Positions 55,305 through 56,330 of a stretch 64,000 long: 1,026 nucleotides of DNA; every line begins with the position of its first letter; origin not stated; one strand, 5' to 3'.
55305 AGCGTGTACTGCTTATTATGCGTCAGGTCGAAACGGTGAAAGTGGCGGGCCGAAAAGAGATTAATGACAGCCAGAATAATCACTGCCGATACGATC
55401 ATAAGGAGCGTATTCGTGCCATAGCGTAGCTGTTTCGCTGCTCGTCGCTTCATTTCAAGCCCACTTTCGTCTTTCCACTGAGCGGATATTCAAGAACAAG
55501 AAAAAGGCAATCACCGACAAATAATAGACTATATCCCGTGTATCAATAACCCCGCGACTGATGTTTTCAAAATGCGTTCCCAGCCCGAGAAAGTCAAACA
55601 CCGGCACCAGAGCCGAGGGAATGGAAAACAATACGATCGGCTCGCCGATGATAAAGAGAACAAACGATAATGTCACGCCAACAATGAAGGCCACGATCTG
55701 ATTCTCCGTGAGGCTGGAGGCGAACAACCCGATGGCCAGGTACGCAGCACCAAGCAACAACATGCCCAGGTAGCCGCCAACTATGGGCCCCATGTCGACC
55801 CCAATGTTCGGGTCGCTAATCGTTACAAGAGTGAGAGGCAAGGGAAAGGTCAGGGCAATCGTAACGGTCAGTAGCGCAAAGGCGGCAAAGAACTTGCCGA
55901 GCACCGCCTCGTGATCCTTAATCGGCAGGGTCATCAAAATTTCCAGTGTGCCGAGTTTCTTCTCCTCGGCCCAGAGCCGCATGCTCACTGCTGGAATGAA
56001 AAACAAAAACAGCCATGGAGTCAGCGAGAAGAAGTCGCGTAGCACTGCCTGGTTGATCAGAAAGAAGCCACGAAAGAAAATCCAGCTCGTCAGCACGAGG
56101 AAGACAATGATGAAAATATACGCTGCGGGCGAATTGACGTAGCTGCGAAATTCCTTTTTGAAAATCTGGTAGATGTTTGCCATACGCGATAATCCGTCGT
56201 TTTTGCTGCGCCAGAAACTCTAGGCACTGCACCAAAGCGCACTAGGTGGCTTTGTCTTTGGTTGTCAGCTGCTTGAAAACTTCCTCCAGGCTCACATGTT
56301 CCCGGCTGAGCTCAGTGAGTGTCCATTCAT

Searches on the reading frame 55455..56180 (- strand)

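Call 42: search_protein_families(library=pfam, proteins=[window:55455-56180:-], max_evalue=0.00001)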
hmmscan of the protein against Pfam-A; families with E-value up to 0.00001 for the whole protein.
window:55455-56180:- (241 aa): 4 families
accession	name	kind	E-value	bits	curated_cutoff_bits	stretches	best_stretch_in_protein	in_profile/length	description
PF12679.13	ABC2_membrane_2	-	3.3e-11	43.4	27.2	1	5-187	2-207/283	ABC-2 family transporter protein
PF12698.13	ABC2_membrane_3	-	9.6e-08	31.9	31.6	1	50-198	164-306/347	ABC-2 family transporter protein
PF13346.12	ABC2_membrane_5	-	1.6e-06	28.2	25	1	29-234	17-196/205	ABC-2 family transporter protein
PF12730.13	ABC2_membrane_4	-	4.8e-06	27.1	27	1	37-178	39-178/179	ABC-2 family transporter protein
